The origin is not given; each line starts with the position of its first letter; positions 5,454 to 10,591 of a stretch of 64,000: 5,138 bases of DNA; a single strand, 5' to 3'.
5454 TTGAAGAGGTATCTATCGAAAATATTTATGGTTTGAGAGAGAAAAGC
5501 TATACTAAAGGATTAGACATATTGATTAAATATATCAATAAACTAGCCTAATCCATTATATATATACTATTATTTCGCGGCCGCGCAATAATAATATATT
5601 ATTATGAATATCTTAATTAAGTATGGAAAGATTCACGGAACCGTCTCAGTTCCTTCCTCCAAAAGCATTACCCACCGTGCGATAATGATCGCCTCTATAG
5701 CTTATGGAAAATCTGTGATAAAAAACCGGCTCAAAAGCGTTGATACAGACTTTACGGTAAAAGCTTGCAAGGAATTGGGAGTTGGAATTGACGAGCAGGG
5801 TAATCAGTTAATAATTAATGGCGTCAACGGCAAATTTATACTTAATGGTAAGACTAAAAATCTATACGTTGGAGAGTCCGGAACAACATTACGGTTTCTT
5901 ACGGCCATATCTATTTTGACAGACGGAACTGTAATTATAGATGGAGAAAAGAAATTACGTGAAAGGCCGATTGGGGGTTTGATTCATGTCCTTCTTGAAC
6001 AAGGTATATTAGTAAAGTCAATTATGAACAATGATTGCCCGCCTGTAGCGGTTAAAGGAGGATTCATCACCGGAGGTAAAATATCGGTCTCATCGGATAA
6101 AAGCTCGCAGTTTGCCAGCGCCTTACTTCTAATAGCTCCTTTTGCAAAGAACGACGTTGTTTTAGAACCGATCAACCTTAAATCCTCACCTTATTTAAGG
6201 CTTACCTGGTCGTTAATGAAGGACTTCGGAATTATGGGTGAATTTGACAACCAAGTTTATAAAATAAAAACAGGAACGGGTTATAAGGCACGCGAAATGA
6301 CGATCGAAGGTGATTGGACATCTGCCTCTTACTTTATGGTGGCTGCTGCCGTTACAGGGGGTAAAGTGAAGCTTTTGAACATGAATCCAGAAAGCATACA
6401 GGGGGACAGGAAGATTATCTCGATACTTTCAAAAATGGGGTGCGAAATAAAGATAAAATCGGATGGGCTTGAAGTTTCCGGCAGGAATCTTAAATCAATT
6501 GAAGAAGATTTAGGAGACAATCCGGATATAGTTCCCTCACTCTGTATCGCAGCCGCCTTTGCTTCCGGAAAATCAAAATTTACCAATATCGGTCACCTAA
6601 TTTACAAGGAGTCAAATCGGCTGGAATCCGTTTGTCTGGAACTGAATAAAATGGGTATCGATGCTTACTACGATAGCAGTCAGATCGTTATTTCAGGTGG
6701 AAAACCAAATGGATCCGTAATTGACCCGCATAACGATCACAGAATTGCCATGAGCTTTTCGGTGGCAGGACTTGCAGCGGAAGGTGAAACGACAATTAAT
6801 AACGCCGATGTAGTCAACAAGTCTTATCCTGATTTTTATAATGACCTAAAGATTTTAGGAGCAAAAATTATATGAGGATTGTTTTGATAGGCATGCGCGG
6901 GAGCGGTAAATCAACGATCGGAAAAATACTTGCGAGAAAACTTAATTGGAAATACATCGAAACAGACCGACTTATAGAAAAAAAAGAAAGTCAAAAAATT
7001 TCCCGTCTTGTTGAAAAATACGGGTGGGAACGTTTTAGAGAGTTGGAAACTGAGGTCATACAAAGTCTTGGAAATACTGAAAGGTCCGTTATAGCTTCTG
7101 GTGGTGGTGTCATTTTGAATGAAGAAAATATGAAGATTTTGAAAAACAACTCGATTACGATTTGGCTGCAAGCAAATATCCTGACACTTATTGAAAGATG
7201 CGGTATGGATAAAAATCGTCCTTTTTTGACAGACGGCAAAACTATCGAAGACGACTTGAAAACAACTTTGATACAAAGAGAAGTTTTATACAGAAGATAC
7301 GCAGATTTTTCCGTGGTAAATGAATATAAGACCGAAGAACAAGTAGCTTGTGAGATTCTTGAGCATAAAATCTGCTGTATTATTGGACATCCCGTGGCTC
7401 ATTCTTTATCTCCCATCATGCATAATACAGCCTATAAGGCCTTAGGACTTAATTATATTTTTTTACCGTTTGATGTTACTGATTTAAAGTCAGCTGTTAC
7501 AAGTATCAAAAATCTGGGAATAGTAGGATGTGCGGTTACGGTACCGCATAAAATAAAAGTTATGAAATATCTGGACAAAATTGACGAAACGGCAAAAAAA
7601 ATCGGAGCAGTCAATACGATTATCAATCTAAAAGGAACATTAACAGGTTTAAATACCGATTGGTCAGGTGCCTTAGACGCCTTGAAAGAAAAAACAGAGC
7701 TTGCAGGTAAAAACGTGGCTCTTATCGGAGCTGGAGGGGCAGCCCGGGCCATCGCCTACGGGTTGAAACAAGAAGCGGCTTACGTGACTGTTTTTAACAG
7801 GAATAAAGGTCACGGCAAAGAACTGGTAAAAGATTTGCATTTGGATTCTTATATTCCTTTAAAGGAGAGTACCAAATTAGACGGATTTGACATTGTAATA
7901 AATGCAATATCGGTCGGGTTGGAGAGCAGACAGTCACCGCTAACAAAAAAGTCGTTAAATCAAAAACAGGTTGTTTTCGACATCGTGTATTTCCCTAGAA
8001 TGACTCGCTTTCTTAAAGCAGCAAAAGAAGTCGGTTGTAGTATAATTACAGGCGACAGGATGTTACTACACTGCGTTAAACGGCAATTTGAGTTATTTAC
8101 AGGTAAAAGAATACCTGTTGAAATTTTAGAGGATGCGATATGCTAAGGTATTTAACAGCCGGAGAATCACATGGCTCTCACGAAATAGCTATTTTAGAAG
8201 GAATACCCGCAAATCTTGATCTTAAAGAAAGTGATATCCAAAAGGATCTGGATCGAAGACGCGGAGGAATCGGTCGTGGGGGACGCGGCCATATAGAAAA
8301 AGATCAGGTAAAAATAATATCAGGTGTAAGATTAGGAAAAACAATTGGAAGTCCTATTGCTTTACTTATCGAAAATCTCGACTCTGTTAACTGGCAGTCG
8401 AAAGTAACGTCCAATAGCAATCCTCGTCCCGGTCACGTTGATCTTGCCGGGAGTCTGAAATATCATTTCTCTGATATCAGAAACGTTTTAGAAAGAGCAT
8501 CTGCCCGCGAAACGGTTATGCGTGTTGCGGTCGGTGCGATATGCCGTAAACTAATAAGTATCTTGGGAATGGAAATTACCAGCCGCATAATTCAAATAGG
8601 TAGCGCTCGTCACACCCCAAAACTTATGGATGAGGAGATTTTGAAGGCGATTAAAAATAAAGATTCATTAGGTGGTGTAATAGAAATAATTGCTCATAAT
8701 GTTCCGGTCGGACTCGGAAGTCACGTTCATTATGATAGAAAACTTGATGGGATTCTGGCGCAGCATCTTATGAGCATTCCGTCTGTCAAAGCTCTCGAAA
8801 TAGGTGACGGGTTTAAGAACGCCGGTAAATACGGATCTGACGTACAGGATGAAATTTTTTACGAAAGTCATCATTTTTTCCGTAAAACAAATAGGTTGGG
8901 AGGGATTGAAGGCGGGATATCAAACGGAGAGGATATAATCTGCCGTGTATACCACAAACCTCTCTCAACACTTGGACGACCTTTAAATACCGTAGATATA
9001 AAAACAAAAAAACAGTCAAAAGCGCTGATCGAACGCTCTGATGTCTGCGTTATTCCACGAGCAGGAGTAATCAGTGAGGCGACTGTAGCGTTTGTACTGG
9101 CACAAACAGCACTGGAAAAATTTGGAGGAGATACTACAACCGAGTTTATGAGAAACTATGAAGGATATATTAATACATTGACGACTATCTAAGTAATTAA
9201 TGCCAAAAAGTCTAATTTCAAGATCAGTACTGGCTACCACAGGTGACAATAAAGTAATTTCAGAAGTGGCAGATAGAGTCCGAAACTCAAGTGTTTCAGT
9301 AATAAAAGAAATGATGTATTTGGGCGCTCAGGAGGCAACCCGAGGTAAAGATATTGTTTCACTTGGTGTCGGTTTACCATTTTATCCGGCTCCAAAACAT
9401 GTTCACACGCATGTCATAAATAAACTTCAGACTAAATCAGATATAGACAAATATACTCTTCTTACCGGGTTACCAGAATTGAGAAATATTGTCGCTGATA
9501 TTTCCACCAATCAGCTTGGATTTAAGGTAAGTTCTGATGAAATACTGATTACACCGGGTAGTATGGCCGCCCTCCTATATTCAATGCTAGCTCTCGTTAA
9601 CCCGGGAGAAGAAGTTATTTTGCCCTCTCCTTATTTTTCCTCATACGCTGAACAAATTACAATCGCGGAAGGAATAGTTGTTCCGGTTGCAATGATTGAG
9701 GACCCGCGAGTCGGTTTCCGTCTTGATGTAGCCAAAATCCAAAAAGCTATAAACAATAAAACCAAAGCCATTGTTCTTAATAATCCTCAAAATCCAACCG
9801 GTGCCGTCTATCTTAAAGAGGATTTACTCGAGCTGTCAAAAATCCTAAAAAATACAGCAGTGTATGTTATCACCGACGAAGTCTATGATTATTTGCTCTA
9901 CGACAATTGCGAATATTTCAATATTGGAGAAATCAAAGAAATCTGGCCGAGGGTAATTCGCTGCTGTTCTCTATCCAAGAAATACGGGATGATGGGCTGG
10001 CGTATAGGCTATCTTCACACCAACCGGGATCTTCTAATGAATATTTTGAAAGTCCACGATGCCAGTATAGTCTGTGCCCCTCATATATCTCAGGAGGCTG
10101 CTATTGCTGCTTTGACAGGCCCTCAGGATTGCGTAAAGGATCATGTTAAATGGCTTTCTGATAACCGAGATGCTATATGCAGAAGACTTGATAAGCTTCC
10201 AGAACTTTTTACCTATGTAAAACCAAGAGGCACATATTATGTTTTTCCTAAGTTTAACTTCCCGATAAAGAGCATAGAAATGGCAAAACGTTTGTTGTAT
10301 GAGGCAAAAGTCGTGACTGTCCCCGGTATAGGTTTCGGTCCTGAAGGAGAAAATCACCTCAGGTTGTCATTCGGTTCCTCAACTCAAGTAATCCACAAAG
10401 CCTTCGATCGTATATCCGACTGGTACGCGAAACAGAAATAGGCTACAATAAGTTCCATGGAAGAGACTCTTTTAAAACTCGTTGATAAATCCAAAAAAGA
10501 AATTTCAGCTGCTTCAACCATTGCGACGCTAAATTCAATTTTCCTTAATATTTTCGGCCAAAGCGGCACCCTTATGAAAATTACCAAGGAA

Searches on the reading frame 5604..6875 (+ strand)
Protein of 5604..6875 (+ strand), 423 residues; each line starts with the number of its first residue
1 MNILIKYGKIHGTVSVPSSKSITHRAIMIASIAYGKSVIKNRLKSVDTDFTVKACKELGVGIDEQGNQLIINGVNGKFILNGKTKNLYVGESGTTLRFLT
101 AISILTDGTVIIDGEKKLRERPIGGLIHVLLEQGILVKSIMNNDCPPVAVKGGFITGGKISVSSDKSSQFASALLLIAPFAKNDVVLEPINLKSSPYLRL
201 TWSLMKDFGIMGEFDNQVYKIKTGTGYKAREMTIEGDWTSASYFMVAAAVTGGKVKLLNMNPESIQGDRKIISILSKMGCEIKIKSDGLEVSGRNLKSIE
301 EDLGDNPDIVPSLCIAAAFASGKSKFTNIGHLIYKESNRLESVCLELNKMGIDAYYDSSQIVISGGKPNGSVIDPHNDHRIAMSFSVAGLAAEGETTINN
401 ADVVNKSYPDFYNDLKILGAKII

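Call 21: search_protein_families(library=ncbifam, proteins=[window:5604-6875:+], max_evalue=0.00001)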
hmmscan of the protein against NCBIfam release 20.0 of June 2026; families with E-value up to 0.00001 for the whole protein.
window:5604-6875:+ (423 aa): 6 families
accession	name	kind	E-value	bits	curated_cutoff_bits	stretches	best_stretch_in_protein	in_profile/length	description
TIGR01356.1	aroA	equivalog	5.7e-121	404.2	287.25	1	12-420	1-414/415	3-phosphoshikimate 1-carboxyvinyltransferase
NF008816.0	PRK11860.1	equivalog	8.4e-80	268.7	943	1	9-416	14-433/662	bifunctional 3-phosphoshikimate 1-carboxyvinyltransferase/cytidylate kinase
NF011381.1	PRK14806.1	equivalog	2.4e-63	214.5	902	1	7-416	309-724/733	bifunctional prephenate dehydrogenase/3-phosphoshikimate 1-carboxyvinyltransferase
TIGR01072.1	murA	equivalog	4.2e-25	88.4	392.7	1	9-422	11-414/416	UDP-N-acetylglucosamine 1-carboxyvinyltransferase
NF006873.0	PRK09369.1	subfamily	5e-25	88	297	1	9-422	11-414/419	UDP-N-acetylglucosamine 1-carboxyvinyltransferase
NF009470.0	PRK12830.1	equivalog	4.4e-17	61.9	552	1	6-422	7-412/417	UDP-N-acetylglucosamine 1-carboxyvinyltransferase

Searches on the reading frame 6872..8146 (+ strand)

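Call 83: search_protein_families(library=pfam, proteins=[window:6872-8146:+], max_evalue=0.0001)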
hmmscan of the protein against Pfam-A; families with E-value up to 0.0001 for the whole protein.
window:6872-8146:+ (424 aa): 6 families
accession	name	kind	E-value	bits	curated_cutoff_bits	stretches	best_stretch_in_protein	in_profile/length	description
PF01202.28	SKI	-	1.3e-45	155.8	22.1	1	9-164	1-156/159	Shikimate kinase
PF08501.16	Shikimate_dh_N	-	7.6e-29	100.2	27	1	170-250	1-83/83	Shikimate dehydrogenase substrate binding domain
PF01488.26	Shikimate_DH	-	8.1e-10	39.4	24.3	1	272-371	5-111/138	Shikimate / quinate 5-dehydrogenase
PF13238.12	AAA_18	-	2.1e-05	25.4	29.4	1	3-109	1-107/128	AAA domain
PF13671.12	AAA_33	-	2.4e-05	25.1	27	1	3-88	2-81/143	AAA domain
PF02224.24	Cytidylate_kin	-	9.1e-05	22.7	26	0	7-44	5-42/211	Cytidylate kinase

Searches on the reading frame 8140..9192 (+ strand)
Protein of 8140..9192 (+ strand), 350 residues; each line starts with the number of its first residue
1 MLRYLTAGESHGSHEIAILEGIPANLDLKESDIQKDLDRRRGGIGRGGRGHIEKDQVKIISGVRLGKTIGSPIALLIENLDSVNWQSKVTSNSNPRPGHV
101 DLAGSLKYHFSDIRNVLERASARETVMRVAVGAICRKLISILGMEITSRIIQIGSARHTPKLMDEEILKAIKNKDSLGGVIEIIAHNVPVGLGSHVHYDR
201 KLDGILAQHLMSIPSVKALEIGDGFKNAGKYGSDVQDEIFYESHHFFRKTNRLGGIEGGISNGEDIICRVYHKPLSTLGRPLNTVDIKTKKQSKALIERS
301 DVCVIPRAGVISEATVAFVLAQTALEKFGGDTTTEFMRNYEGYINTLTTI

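Call 83: search_protein_families(library=pfam, proteins=[window:8140-9192:+], max_evalue=0.0001)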
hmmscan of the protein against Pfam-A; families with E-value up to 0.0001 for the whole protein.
window:8140-9192:+ (350 aa): 1 family
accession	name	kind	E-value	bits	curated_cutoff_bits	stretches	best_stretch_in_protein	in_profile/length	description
PF01264.26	Chorismate_synt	-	7.8e-107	357.2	27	1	2-325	1-327/327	Chorismate synthase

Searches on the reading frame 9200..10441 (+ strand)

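Call 83: search_protein_families(library=pfam, proteins=[window:9200-10441:+], max_evalue=0.0001)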
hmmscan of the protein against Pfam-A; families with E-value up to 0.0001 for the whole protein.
window:9200-10441:+ (413 aa): 3 families
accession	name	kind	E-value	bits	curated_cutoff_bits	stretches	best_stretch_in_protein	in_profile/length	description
PF00155.27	Aminotran_1_2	-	8.8e-55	186.8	19.7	1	51-405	2-361/361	Aminotransferase class I and II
PF01041.23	DegT_DnrJ_EryC1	-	2.9e-07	30.5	19.8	1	120-226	48-145/360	DegT/DnrJ/EryC1/StrS aminotransferase family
PF01053.26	Cys_Met_Meta_PP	-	2.6e-06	26.7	27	1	114-228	69-175/381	Cys/Met metabolism PLP-dependent enzyme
